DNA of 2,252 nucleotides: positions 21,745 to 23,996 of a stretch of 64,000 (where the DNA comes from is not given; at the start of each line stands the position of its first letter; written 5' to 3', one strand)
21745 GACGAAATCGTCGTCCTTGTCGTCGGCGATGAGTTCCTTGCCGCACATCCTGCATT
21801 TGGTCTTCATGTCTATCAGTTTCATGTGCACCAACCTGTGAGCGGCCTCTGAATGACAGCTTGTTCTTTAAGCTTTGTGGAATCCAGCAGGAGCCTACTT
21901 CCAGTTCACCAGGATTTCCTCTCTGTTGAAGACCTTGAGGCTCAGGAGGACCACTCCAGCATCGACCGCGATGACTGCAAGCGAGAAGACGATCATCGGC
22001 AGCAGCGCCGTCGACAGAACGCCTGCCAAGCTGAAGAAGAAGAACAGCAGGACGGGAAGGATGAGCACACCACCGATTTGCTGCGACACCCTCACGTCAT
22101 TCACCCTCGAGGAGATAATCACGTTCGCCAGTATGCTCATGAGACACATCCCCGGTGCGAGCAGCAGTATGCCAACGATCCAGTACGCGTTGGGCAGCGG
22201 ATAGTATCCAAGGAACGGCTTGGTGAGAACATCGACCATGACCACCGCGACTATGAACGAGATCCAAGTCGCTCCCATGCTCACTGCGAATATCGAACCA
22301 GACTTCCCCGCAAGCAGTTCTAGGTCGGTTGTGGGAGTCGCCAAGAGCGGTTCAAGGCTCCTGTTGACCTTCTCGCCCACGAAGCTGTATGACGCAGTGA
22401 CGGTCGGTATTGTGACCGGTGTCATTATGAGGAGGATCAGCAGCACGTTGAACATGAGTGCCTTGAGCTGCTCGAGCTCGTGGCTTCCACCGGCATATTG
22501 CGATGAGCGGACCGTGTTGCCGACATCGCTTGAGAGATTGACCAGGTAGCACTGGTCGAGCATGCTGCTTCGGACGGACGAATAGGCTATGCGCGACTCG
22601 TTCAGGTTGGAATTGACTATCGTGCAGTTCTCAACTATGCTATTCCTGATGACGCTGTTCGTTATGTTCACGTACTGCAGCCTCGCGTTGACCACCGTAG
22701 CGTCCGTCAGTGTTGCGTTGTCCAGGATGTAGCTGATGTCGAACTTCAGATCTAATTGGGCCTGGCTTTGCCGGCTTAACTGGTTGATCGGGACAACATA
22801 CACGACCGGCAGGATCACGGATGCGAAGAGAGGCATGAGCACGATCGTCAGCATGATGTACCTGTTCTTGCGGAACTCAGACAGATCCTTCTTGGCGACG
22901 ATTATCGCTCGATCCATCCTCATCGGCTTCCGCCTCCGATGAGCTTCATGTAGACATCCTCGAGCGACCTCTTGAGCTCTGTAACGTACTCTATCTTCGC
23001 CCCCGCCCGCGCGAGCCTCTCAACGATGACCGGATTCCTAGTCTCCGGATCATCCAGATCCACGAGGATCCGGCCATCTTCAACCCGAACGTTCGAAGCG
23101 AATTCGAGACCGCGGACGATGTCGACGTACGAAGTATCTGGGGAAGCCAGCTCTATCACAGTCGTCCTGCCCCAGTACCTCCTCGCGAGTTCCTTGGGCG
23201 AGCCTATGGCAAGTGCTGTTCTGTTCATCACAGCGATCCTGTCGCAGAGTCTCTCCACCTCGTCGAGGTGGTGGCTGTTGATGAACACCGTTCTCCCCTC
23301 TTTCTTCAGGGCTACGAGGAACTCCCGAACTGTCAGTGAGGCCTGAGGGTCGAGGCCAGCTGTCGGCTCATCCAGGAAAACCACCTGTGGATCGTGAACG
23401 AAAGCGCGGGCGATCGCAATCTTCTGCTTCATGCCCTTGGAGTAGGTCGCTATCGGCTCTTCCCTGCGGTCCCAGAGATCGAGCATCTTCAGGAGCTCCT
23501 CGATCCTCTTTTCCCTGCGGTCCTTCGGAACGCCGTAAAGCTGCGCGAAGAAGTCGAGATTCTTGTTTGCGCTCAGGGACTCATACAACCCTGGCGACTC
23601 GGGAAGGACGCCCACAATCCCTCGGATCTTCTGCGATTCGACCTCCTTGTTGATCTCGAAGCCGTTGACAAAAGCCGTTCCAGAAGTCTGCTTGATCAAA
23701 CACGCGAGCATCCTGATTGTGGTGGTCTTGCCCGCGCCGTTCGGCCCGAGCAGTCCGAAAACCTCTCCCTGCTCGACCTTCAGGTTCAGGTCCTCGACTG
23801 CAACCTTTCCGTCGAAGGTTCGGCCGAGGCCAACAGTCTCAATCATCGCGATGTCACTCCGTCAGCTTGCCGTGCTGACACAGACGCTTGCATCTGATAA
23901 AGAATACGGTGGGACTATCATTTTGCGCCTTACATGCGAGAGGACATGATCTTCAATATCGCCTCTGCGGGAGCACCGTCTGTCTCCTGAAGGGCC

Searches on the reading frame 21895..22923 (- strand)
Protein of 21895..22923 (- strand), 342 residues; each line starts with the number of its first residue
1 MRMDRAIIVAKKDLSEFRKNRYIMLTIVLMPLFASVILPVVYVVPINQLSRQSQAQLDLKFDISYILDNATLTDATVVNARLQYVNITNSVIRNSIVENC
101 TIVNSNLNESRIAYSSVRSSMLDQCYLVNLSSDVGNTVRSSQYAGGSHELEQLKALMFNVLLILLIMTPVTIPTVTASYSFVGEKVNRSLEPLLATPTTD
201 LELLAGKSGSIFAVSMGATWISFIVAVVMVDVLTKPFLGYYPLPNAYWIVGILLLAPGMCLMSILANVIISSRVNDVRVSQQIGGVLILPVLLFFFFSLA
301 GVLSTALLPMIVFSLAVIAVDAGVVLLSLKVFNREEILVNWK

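Call 75: search_protein_families(library=pfam, proteins=[window:21895-22923:-], max_evalue=0.01)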
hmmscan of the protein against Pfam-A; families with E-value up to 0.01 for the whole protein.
window:21895-22923:- (342 aa): 4 families
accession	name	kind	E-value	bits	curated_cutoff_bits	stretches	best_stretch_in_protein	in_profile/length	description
PF12679.13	ABC2_membrane_2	-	4.7e-09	36.4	27.2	1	8-305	2-209/283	ABC-2 family transporter protein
PF12698.13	ABC2_membrane_3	-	2.8e-07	30.4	31.6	1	62-298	100-289/347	ABC-2 family transporter protein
PF13599.13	Pentapeptide_4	-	0.00065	20.2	38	0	66-107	37-78/78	Pentapeptide repeat region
PF12730.13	ABC2_membrane_4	-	0.0011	19.4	27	1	147-268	38-161/179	ABC-2 family transporter protein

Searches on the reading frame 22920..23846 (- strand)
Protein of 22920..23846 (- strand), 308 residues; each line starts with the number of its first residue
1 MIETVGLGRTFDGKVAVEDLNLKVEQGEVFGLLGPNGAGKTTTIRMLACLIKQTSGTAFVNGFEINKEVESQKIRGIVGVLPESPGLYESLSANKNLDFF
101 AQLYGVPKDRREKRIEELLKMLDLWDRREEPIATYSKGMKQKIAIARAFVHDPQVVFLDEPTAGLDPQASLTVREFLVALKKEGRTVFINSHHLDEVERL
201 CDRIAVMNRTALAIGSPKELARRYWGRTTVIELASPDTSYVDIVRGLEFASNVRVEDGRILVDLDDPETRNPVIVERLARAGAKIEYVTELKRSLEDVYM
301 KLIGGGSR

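Call 75: search_protein_families(library=pfam, proteins=[window:22920-23846:-], max_evalue=0.01)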
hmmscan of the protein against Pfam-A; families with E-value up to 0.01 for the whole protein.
window:22920-23846:- (308 aa): 6 families
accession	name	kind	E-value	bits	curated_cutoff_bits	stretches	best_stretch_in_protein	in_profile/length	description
PF00005.33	ABC_tran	-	3.5e-32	112.3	25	1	18-163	2-137/137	ABC transporter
PF13304.12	AAA_21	-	2.9e-14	54.3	27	1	118-193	221-299/304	AAA domain, putative AbiEii toxin, Type IV TA system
PF13732.12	DrrA1-3_C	-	9.5e-06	26.7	27.4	1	215-302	1-80/81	ATP-binding protein DrrA1-3-like, C-terminal domain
PF25199.1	nSTAND_NTPase5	-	0.0083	16.4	34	0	22-55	36-69/145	Novel STAND NTPase 5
PF00448.28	SRP54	-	0.0087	16.1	22.7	0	31-54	5-28/196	SRP54-type protein, GTPase domain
PF00004.35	AAA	-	0.0089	16.9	21.2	0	32-103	3-38/131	ATPase family associated with various cellular activities (AAA)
